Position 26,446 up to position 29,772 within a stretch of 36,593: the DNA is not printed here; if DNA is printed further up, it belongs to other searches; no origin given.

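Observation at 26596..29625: One ORF fuses the priming phosphoglycosyl transferase to a Wzy/O-antigen-ligase domain and a TPR tail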

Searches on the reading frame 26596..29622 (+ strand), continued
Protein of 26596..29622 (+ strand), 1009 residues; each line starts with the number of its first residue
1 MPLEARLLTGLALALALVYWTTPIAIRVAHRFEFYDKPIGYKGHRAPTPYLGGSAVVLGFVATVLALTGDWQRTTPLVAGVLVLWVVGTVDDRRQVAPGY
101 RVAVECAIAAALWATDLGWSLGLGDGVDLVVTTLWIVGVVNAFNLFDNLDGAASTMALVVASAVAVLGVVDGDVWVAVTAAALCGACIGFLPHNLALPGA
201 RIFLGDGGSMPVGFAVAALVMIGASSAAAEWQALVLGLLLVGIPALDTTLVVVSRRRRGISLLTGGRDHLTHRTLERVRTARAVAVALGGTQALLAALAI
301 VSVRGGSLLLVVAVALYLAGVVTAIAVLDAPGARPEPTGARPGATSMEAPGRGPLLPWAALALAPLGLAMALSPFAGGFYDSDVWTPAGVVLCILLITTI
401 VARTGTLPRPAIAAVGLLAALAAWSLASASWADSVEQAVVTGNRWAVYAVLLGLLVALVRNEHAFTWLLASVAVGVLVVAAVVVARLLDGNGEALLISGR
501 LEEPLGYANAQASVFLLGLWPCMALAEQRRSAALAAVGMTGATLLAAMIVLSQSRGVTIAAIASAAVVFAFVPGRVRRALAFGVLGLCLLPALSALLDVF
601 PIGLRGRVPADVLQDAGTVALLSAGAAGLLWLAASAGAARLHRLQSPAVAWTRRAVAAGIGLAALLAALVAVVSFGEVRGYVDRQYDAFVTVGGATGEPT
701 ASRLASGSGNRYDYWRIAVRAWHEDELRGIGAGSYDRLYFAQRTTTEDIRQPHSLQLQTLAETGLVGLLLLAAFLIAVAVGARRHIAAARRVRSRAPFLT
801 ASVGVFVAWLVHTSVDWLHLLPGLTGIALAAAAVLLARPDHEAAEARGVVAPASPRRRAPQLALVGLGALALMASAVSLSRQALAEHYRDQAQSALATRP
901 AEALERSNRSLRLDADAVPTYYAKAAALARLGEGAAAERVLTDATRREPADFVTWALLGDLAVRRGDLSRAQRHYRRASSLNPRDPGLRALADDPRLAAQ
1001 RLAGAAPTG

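Call 9: find_homologous_proteins(query=window:26596-29622:+, max_evalue=0.00001)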
Query window:26596-29622:+ (1009 aa): 884 proteins with E <= 0.00001 among 8000 candidates; the best 120 are listed.
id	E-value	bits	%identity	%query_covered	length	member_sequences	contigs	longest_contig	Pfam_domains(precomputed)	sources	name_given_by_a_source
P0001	0.0e+0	1107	59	100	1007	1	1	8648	PF00953.27,PF13428.13,PF04932.21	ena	-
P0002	0.0e+0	1102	59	100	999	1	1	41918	PF00953.27,PF13428.13,PF04932.21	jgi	jgi:UDP-N-acetylmuramyl pentapeptide phosphotransferase/UDP-N-acetylglucosamine-1-phosphate transfer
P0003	0.0e+0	1101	57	99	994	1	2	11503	PF00953.27,PF04932.21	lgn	-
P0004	0.0e+0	1100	58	99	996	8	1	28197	PF00953.27,PF13428.13,PF04932.21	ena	-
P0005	0.0e+0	1099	58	100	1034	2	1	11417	PF13431.13,PF13414.13,PF00953.27,PF13428.13,PF04932.21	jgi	jgi:UDP-GlcNAc:undecaprenyl-phosphate GlcNAc-1-phosphate transferase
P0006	0.0e+0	1093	57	99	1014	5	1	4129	PF13414.13,PF00953.27,PF04932.21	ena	-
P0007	0.0e+0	1092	58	99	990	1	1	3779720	PF00953.27,PF04932.21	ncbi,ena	-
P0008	0.0e+0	1092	57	99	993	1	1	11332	PF00953.27,PF04932.21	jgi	jgi:UDP-N-acetylmuramyl pentapeptide phosphotransferase/UDP-N-acetylglucosamine-1-phosphate transfer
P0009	0.0e+0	1091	56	99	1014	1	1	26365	PF13414.13,PF00953.27,PF04932.21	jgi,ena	-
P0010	0.0e+0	1091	58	100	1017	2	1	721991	PF13414.13,PF00953.27,PF04932.21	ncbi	-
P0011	0.0e+0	1090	58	99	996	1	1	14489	PF00953.27,PF04932.21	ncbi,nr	ncbi:MAG TPA: MraY family glycosyltransferase [Solirubrobacteraceae bacterium]|nr:MraY family glycos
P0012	0.0e+0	1089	58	97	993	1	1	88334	PF00953.27,PF04932.21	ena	-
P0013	0.0e+0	1087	57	99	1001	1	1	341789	PF13414.13,PF00953.27,PF13428.13,PF07719.24,PF04932.21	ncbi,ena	-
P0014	0.0e+0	1085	57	99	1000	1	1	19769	PF00953.27,PF04932.21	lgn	-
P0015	0.0e+0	1085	58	99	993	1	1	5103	PF00953.27,PF13428.13,PF04932.21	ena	-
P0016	0.0e+0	1084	57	99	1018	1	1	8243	PF00953.27,PF04932.21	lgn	-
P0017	0.0e+0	1084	57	99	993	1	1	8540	PF00953.27,PF07719.24,PF04932.21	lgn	-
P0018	0.0e+0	1083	57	98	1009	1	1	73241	PF13414.13,PF00953.27,PF13428.13,PF04932.21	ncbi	ncbi:MAG: O-antigen ligase family protein [Thermoleophilia bacterium]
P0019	0.0e+0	1082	58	99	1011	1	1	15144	PF00953.27,PF04932.21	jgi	jgi:UDP-N-acetylmuramyl pentapeptide phosphotransferase/UDP-N-acetylglucosamine-1-phosphate transfer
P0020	0.0e+0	1080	58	100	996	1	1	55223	PF13414.13,PF00953.27,PF04932.21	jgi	jgi:UDP-N-acetylmuramyl pentapeptide phosphotransferase/UDP-N-acetylglucosamine-1-phosphate transfer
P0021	0.0e+0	1079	57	100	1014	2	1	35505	PF00953.27,PF04932.21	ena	-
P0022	0.0e+0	1078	58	100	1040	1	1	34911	PF00953.27,PF04932.21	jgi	jgi:UDP-N-acetylmuramyl pentapeptide phosphotransferase/UDP-N-acetylglucosamine-1-phosphate transfer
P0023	0.0e+0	1078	57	100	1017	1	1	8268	PF00953.27,PF04932.21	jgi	jgi:UDP-N-acetylmuramyl pentapeptide phosphotransferase/UDP-N-acetylglucosamine-1-phosphate transfer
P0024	0.0e+0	1078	57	99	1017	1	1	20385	PF00953.27,PF04932.21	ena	-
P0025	0.0e+0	1077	57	100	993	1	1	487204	PF00953.27,PF04932.21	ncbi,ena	-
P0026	0.0e+0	1077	57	100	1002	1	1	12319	PF00953.27,PF13428.13,PF07719.24,PF04932.21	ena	-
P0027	0.0e+0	1077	58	99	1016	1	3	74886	PF00953.27,PF04932.21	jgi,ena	-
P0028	0.0e+0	1076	56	98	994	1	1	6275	PF00953.27,PF04932.21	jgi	jgi:UDP-GlcNAc:undecaprenyl-phosphate GlcNAc-1-phosphate transferase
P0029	0.0e+0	1075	56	100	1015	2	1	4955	PF13414.13,PF00953.27,PF13428.13,PF07719.24,PF04932.21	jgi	-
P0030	0.0e+0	1074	58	57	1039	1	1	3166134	PF00953.27,PF04932.21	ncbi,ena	-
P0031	0.0e+0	1073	56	98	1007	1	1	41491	PF13431.13,PF23914.2,PF00953.27,PF13181.13,PF07719.24,PF04932.21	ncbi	-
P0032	0.0e+0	1072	56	98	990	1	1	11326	PF00953.27,PF04932.21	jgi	jgi:UDP-GlcNAc:undecaprenyl-phosphate GlcNAc-1-phosphate transferase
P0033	0.0e+0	1071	56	99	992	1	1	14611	PF00953.27,PF04932.21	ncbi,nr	ncbi:MAG: hypothetical protein QOE11_3750 [Solirubrobacteraceae bacterium]|nr:hypothetical protein [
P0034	0.0e+0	1066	57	99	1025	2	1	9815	PF00953.27,PF04932.21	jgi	-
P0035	0.0e+0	1066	57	100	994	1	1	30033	PF00953.27,PF04932.21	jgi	jgi:UDP-N-acetylmuramyl pentapeptide phosphotransferase/UDP-N-acetylglucosamine-1-phosphate transfer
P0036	0.0e+0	1064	56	98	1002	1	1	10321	PF00953.27,PF04932.21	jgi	jgi:UDP-GlcNAc:undecaprenyl-phosphate GlcNAc-1-phosphate transferase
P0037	0.0e+0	1063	55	98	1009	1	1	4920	PF13431.13,PF00953.27,PF07719.24,PF04932.21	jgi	jgi:UDP-GlcNAc:undecaprenyl-phosphate GlcNAc-1-phosphate transferase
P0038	0.0e+0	1063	57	99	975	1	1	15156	PF00953.27,PF04932.21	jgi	jgi:UDP-GlcNAc:undecaprenyl-phosphate GlcNAc-1-phosphate transferase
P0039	0.0e+0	1063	56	98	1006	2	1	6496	PF14559.13,PF23914.2,PF13371.13,PF00953.27,PF13428.13,PF07719.24,PF04932.21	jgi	jgi:UDP-GlcNAc:undecaprenyl-phosphate GlcNAc-1-phosphate transferase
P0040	0.0e+0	1062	56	99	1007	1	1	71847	PF00953.27,PF13428.13,PF04932.21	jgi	jgi:UDP-GlcNAc:undecaprenyl-phosphate GlcNAc-1-phosphate transferase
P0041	0.0e+0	1059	57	100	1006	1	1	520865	PF00953.27,PF04932.21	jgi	jgi:UDP-N-acetylmuramyl pentapeptide phosphotransferase/UDP-N-acetylglucosamine-1-phosphate transfer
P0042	0.0e+0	1057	58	100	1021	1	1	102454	PF00953.27,PF04932.21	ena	-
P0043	0.0e+0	1056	55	100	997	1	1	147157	PF00953.27,PF04932.21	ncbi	-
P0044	0.0e+0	1052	55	99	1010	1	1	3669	PF00953.27,PF13428.13,PF04932.21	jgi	jgi:UDP-GlcNAc:undecaprenyl-phosphate GlcNAc-1-phosphate transferase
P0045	0.0e+0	1048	57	98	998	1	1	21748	PF00953.27,PF04932.21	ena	-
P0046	0.0e+0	1041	58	60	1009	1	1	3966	PF00953.27,PF04932.21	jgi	jgi:UDP-GlcNAc:undecaprenyl-phosphate GlcNAc-1-phosphate transferase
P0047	0.0e+0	1040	57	83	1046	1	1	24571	PF00953.27,PF04932.21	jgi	jgi:UDP-N-acetylmuramyl pentapeptide phosphotransferase/UDP-N-acetylglucosamine-1-phosphate transfer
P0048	0.0e+0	1039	56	96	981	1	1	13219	PF13431.13,PF23914.2,PF00953.27,PF13428.13,PF07719.24,PF04932.21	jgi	jgi:UDP-GlcNAc:undecaprenyl-phosphate GlcNAc-1-phosphate transferase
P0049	0.0e+0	1039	54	99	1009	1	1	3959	PF14559.13,PF13431.13,PF23914.2,PF00953.27,PF00515.35,PF13432.13,PF13428.13,PF13181.13,PF07719.24,PF04932.21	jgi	jgi:UDP-GlcNAc:undecaprenyl-phosphate GlcNAc-1-phosphate transferase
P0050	0.0e+0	1038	55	99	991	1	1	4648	PF00953.27,PF04932.21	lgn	-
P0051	0.0e+0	1032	54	99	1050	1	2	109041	PF00953.27,PF13428.13,PF04932.21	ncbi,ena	-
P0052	0.0e+0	1032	56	96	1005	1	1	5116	PF00953.27,PF07719.24,PF04932.21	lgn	-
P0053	0.0e+0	1030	56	99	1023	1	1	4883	PF00953.27,PF04932.21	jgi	jgi:UDP-GlcNAc:undecaprenyl-phosphate/decaprenyl-phosphate GlcNAc-1-phosphate transferase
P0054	0.0e+0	1029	57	99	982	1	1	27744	PF00953.27,PF04932.21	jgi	jgi:UDP-GlcNAc:undecaprenyl-phosphate GlcNAc-1-phosphate transferase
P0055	0.0e+0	1028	55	100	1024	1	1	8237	PF00953.27,PF04932.21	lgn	-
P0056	0.0e+0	1027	56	98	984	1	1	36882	PF00953.27,PF04932.21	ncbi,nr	ncbi:MAG: hypothetical protein QOG15_3196 [Solirubrobacteraceae bacterium]|nr:hypothetical protein [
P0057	0.0e+0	1027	56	98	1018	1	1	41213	PF00953.27,PF04932.21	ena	-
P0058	0.0e+0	1026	56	98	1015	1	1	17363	PF00953.27,PF04932.21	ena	-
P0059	0.0e+0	1025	54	99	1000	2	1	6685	PF00953.27,PF07719.24,PF04932.21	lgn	-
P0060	0.0e+0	1025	55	99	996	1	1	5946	PF00953.27,PF13428.13,PF04932.21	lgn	-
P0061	0.0e+0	1021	56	99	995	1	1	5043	PF00953.27,PF04932.21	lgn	-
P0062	0.0e+0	1020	54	99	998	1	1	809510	PF00953.27,PF04932.21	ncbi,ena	-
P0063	0.0e+0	1020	54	99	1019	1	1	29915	PF13414.13,PF00953.27,PF13428.13,PF04932.21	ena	-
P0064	0.0e+0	1019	55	98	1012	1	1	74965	PF00953.27,PF04932.21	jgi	jgi:UDP-GlcNAc:undecaprenyl-phosphate GlcNAc-1-phosphate transferase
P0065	0.0e+0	1015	56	98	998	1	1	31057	PF00953.27,PF04932.21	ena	-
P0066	0.0e+0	1012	56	99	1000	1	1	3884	PF14559.13,PF00953.27,PF07719.24,PF04932.21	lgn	-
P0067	0.0e+0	1012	54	99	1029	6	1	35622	PF00953.27,PF04932.21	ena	-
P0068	1.0e-297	1008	54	99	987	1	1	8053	PF13431.13,PF23914.2,PF00953.27,PF13428.13,PF07719.24,PF04932.21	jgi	jgi:UDP-GlcNAc:undecaprenyl-phosphate GlcNAc-1-phosphate transferase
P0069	4.9e-297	1006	53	99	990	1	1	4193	PF00953.27,PF13428.13,PF04932.21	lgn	-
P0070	1.0e-296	1005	55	98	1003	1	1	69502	PF00953.27,PF04932.21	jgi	jgi:UDP-GlcNAc:undecaprenyl-phosphate GlcNAc-1-phosphate transferase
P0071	3.1e-296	1004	55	98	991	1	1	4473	PF00953.27,PF13428.13,PF04932.21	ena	-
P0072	3.2e-296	1004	54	99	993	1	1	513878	PF13431.13,PF00953.27,PF07719.24,PF04932.21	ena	-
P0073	8.5e-295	999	55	97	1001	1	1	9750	PF00953.27,PF04932.21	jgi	-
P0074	1.4e-294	998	55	98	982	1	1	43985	PF00953.27,PF13428.13,PF04932.21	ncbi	-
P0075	1.7e-294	998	54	99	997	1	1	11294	PF00953.27,PF07719.24,PF04932.21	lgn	-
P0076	2.6e-294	997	55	99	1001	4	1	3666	PF00953.27,PF13428.13,PF04932.21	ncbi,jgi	-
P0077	1.0e-293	995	55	99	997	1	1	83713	PF14559.13,PF13431.13,PF00953.27,PF07719.24,PF04932.21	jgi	jgi:UDP-GlcNAc:undecaprenyl-phosphate GlcNAc-1-phosphate transferase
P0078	2.8e-293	994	53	99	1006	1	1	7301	PF00953.27,PF04932.21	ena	-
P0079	2.9e-293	994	55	99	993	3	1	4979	PF00953.27,PF04932.21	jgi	jgi:UDP-GlcNAc:undecaprenyl-phosphate GlcNAc-1-phosphate transferase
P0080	1.4e-292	991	54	98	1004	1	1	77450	PF14559.13,PF13431.13,PF23914.2,PF13414.13,PF00953.27,PF00515.35,PF13432.13,PF13428.13,PF13181.13,PF07719.24,PF04932.21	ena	-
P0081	2.7e-292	991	54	99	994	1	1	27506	PF00953.27,PF13428.13,PF07719.24,PF04932.21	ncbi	-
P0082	6.5e-292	989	53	99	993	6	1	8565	PF00953.27,PF04932.21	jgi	-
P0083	1.3e-291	988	52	99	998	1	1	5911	PF00953.27,PF13428.13,PF04932.21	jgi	jgi:UDP-GlcNAc:undecaprenyl-phosphate GlcNAc-1-phosphate transferase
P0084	1.3e-291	988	53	99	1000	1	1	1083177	PF00953.27,PF04932.21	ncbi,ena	-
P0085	1.9e-291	988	53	98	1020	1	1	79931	PF00953.27,PF13428.13,PF04932.21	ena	-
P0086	4.0e-291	987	52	100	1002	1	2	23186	PF23914.2,PF00953.27,PF13428.13,PF04932.21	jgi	jgi:UDP-GlcNAc:undecaprenyl-phosphate GlcNAc-1-phosphate transferase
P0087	6.8e-291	986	53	99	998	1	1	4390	PF00953.27,PF04932.21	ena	-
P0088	7.6e-291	986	54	99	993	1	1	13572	PF00953.27,PF04932.21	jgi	-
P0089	1.1e-290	985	54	100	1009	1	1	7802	PF00953.27,PF04932.21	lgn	-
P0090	1.4e-290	985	54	96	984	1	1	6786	PF14559.13,PF00953.27,PF13428.13,PF07719.24,PF04932.21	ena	-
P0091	9.3e-290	982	53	99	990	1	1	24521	PF00953.27,PF07719.24,PF04932.21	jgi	-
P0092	1.2e-289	982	54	99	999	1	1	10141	PF00953.27,PF04932.21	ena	-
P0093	3.8e-289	980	53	98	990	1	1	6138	PF00953.27,PF00515.35,PF13428.13,PF13181.13,PF07719.24,PF04932.21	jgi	jgi:UDP-GlcNAc:undecaprenyl-phosphate GlcNAc-1-phosphate transferase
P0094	3.5e-288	977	53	99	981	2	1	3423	PF14559.13,PF00953.27,PF13432.13,PF13428.13,PF13181.13,PF07719.24,PF04932.21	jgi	jgi:UDP-GlcNAc:undecaprenyl-phosphate GlcNAc-1-phosphate transferase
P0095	1.0e-287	975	54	99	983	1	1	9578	PF14559.13,PF00953.27,PF07719.24,PF04932.21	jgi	jgi:UDP-GlcNAc:undecaprenyl-phosphate/decaprenyl-phosphate GlcNAc-1-phosphate transferase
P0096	1.7e-287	975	52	97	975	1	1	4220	PF00953.27,PF04932.21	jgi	jgi:UDP-GlcNAc:undecaprenyl-phosphate/decaprenyl-phosphate GlcNAc-1-phosphate transferase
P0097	1.8e-287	975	53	99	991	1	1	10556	PF13431.13,PF00953.27,PF00515.35,PF13428.13,PF07719.24,PF04932.21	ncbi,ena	-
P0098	3.7e-287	974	52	99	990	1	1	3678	PF13431.13,PF13414.13,PF00953.27,PF13428.13,PF07719.24,PF04932.21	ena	-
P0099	6.9e-287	973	51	99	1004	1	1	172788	PF23914.2,PF00953.27,PF04932.21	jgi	jgi:UDP-GlcNAc:undecaprenyl-phosphate/decaprenyl-phosphate GlcNAc-1-phosphate transferase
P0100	1.8e-286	971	53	99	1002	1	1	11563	PF00953.27,PF04932.21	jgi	-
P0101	2.3e-286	971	52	99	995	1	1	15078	PF13431.13,PF00953.27,PF13428.13,PF04932.21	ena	-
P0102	2.4e-286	971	53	100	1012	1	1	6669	PF14559.13,PF13431.13,PF23914.2,PF00953.27,PF13428.13,PF04932.21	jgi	jgi:UDP-GlcNAc:undecaprenyl-phosphate GlcNAc-1-phosphate transferase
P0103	2.7e-286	971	53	97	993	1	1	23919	PF00953.27,PF13428.13,PF04932.21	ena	-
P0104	2.8e-286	971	52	100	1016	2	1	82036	PF23914.2,PF00953.27,PF04932.21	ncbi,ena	-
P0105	3.4e-286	970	54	99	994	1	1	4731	PF23914.2,PF00953.27,PF13428.13,PF07719.24,PF04932.21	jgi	jgi:UDP-GlcNAc:undecaprenyl-phosphate GlcNAc-1-phosphate transferase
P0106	4.9e-286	970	51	99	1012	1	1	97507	PF14559.13,PF00953.27,PF13428.13,PF07719.24,PF04932.21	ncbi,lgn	-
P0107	8.5e-286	969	53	99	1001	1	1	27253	PF00953.27,PF04932.21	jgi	jgi:UDP-GlcNAc:undecaprenyl-phosphate GlcNAc-1-phosphate transferase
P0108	8.9e-286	969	53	97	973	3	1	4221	PF00953.27,PF04932.21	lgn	-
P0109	1.9e-285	968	52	97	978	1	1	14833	PF00953.27,PF22860.3,PF13428.13,PF07719.24,PF04932.21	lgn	-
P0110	3.2e-285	967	53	99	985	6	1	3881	PF14559.13,PF13431.13,PF23914.2,PF13414.13,PF00953.27,PF13428.13,PF07719.24,PF04932.21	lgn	-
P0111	6.4e-285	966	53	99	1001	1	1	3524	PF00953.27,PF04932.21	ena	-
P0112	1.0e-284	965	53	99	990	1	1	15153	PF00953.27,PF13428.13,PF07719.24,PF04932.21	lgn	-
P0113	1.7e-284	965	52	99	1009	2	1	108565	PF23914.2,PF00953.27,PF04932.21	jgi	jgi:UDP-GlcNAc:undecaprenyl-phosphate GlcNAc-1-phosphate transferase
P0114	8.7e-284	962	53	99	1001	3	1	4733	PF00953.27,PF04932.21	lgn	-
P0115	2.3e-283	961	55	99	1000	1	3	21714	PF00953.27,PF04932.21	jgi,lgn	jgi:UDP-GlcNAc:undecaprenyl-phosphate GlcNAc-1-phosphate transferase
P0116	2.4e-282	958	51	99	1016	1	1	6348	PF13431.13,PF23914.2,PF13414.13,PF00953.27,PF00515.35,PF13428.13,PF07719.24,PF04932.21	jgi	jgi:UDP-GlcNAc:undecaprenyl-phosphate/decaprenyl-phosphate GlcNAc-1-phosphate transferase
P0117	5.1e-282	957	52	99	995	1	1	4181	PF14559.13,PF00953.27,PF13428.13,PF04932.21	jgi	jgi:UDP-GlcNAc:undecaprenyl-phosphate GlcNAc-1-phosphate transferase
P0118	5.3e-282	956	52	100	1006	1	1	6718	PF00953.27,PF04932.21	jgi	jgi:UDP-GlcNAc:undecaprenyl-phosphate/decaprenyl-phosphate GlcNAc-1-phosphate transferase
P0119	6.9e-282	956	51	99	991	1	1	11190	PF00953.27,PF04932.21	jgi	jgi:UDP-GlcNAc:undecaprenyl-phosphate GlcNAc-1-phosphate transferase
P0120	1.1e-281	955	52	99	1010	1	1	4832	PF00953.27,PF04932.21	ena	-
